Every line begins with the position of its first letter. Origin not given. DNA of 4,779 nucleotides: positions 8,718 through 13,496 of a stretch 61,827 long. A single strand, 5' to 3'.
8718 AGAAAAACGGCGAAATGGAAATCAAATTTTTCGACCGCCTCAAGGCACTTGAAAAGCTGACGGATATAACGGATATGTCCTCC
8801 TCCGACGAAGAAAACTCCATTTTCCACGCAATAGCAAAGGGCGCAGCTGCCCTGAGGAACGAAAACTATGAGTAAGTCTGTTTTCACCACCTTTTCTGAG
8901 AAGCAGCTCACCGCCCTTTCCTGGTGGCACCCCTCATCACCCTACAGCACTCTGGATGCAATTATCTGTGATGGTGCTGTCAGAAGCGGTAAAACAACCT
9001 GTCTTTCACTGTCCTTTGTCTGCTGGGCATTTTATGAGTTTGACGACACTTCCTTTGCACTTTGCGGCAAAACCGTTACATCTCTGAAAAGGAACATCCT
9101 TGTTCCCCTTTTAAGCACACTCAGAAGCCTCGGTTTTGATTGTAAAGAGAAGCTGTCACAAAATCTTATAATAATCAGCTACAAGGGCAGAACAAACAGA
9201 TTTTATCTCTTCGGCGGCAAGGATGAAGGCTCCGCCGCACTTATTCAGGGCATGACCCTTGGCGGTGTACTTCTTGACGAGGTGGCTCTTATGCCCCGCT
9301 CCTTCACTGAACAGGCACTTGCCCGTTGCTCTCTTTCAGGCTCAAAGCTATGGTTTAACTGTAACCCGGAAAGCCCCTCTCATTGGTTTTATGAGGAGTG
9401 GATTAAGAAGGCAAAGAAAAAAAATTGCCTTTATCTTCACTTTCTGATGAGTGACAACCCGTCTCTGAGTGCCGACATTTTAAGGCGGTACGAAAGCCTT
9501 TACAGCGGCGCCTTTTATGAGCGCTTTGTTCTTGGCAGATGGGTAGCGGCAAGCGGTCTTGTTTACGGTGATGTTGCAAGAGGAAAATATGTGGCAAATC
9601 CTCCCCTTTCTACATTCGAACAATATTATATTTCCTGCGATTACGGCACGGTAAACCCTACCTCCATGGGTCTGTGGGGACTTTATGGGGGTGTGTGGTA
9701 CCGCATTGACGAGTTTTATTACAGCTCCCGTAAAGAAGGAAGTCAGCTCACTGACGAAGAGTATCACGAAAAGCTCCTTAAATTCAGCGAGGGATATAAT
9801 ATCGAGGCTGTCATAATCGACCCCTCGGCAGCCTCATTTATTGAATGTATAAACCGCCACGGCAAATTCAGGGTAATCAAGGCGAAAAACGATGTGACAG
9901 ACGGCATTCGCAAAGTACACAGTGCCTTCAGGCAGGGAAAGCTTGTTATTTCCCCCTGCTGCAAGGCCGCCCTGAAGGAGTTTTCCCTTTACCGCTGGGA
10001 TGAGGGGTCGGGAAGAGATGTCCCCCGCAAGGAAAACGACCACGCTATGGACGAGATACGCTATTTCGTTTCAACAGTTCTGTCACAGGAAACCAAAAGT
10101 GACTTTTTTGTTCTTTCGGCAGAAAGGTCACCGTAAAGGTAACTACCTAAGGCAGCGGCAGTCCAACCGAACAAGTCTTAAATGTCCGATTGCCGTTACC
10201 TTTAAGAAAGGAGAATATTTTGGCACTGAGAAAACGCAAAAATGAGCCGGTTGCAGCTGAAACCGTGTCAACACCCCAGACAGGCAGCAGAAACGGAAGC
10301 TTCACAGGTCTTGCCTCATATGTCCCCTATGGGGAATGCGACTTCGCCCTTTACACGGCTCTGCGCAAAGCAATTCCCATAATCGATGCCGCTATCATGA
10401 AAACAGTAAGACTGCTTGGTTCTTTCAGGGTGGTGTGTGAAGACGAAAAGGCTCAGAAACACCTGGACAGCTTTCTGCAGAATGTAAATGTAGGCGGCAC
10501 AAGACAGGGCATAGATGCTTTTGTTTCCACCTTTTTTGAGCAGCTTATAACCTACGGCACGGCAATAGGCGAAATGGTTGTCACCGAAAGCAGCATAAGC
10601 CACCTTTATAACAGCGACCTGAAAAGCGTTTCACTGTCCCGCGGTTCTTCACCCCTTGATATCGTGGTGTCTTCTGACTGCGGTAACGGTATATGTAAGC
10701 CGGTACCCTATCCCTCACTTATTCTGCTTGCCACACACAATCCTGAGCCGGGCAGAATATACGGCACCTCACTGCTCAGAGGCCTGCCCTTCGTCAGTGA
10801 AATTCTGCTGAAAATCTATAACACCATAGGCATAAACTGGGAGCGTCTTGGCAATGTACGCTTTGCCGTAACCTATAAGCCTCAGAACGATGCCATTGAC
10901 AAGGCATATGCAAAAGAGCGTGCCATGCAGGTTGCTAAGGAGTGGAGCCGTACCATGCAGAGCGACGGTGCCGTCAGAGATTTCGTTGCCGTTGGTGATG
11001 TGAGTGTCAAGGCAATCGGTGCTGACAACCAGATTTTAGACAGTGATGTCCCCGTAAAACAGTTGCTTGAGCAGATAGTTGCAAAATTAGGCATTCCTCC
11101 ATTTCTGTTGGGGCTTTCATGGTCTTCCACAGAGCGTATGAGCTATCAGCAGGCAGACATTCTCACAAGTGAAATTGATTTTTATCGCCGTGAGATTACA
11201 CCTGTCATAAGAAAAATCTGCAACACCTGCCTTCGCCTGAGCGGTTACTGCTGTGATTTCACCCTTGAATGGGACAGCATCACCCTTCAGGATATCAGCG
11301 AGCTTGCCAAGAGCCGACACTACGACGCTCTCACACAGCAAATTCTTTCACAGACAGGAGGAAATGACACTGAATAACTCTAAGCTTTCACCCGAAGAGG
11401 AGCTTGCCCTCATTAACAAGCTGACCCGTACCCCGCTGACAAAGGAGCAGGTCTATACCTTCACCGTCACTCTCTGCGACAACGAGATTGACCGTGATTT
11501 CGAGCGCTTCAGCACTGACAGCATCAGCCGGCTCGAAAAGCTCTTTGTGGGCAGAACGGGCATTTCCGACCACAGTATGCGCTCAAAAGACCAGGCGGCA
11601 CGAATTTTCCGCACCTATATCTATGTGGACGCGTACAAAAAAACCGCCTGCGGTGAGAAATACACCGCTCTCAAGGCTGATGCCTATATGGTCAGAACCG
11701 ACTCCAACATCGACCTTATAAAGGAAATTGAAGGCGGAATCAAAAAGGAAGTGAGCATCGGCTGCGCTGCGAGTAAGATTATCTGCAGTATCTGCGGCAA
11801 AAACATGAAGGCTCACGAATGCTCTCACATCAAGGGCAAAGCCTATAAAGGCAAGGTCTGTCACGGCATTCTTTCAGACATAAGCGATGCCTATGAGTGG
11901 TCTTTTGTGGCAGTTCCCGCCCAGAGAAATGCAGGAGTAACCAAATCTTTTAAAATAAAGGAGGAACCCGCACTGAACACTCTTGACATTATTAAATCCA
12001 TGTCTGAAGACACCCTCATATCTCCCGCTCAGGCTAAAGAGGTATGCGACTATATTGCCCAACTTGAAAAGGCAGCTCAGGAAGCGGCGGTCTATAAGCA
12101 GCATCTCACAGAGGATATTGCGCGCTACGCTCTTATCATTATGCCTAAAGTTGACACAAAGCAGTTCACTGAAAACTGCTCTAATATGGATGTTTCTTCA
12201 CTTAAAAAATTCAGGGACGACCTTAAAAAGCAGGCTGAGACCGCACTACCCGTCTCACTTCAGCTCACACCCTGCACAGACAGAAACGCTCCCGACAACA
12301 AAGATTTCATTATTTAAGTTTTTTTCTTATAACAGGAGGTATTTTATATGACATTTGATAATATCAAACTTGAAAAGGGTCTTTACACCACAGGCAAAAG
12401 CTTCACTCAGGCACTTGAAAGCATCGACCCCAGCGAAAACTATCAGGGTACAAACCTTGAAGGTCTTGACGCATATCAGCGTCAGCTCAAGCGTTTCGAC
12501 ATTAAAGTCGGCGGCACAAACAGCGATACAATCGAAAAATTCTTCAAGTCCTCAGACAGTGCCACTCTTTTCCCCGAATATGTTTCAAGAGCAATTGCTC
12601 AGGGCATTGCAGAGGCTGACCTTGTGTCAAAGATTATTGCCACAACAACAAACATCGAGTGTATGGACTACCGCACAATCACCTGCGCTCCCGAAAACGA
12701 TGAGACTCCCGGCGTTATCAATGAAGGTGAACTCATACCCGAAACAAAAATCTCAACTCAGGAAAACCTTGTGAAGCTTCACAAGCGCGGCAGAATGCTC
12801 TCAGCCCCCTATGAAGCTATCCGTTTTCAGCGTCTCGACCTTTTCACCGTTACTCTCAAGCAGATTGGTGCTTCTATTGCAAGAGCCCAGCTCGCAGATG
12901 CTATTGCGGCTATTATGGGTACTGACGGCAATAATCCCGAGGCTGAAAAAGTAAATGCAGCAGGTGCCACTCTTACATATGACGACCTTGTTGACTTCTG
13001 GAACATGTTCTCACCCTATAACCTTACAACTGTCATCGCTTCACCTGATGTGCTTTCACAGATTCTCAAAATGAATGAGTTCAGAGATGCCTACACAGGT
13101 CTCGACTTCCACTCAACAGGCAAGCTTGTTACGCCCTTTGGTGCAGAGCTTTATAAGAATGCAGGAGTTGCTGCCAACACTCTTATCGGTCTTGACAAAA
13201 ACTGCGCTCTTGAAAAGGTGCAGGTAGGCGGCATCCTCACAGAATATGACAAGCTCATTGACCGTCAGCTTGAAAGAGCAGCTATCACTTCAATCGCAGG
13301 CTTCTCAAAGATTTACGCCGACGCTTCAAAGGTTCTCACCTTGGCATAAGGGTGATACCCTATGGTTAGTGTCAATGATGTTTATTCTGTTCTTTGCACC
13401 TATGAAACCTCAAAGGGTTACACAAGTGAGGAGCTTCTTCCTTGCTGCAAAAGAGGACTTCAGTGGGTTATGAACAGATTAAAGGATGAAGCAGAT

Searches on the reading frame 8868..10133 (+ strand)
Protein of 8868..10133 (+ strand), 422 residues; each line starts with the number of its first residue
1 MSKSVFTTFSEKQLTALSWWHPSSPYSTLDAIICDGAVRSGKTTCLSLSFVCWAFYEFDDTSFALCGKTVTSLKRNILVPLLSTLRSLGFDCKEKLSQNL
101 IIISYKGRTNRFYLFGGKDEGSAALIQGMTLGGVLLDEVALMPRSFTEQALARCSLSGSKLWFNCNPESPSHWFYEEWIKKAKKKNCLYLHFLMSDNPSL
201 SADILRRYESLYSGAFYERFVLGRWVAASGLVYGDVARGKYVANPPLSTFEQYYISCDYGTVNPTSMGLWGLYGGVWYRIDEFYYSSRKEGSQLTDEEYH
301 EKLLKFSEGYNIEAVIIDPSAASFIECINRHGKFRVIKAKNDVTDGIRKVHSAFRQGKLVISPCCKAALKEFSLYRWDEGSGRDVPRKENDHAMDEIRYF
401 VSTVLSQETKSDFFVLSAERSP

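Call 77: search_protein_families(library=pfam, proteins=[window:8868-10133:+], max_evalue=0.00001)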
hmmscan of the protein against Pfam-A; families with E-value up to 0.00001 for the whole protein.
window:8868-10133:+ (422 aa): 2 families
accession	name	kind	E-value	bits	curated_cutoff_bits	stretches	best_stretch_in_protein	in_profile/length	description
PF03237.21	Terminase_6N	-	1.4e-13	51.4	22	1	36-233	4-208/215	Terminase large subunit, T4likevirus-type, N-terminal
PF04466.19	Terminase_3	-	3.6e-06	27.1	23.2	1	34-213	7-188/201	Phage terminase large subunit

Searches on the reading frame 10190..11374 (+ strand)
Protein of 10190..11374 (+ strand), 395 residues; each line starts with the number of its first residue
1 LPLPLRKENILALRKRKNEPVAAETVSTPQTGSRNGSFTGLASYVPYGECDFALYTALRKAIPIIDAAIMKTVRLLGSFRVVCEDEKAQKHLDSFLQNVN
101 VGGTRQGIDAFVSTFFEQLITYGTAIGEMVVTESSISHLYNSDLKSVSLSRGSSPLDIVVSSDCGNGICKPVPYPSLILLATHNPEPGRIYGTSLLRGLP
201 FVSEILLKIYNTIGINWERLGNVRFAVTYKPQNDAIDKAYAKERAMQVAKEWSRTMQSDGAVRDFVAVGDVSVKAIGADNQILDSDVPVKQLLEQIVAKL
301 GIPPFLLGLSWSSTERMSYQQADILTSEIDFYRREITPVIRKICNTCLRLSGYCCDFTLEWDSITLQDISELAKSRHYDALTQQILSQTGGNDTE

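Call 77: search_protein_families(library=pfam, proteins=[window:10190-11374:+], max_evalue=0.00001)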
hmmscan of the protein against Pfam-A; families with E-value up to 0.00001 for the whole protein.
window:10190-11374:+ (395 aa): 1 family
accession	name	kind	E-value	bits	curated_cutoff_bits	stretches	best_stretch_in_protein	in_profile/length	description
PF04860.17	Phage_portal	-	2.4e-08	34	39.1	1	109-349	52-274/321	Phage portal protein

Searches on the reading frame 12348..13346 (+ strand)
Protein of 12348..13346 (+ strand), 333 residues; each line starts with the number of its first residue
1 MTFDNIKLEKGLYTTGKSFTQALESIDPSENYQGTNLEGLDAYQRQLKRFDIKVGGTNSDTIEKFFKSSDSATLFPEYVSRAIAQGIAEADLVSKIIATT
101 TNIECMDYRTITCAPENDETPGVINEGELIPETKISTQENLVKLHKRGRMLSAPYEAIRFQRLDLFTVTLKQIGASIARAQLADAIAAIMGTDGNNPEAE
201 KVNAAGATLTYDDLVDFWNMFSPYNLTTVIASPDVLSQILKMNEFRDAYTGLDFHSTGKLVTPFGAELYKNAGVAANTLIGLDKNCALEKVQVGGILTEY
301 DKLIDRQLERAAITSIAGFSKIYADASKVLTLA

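Call 77: search_protein_families(library=pfam, proteins=[window:12348-13346:+], max_evalue=0.00001)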
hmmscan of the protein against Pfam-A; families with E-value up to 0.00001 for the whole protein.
window:12348-13346:+ (333 aa): 1 family
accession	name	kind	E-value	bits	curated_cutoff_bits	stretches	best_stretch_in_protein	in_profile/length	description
PF25209.1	Phage_capsid_4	-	5e-16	60.2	27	1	64-319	2-249/262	Phage capsid protein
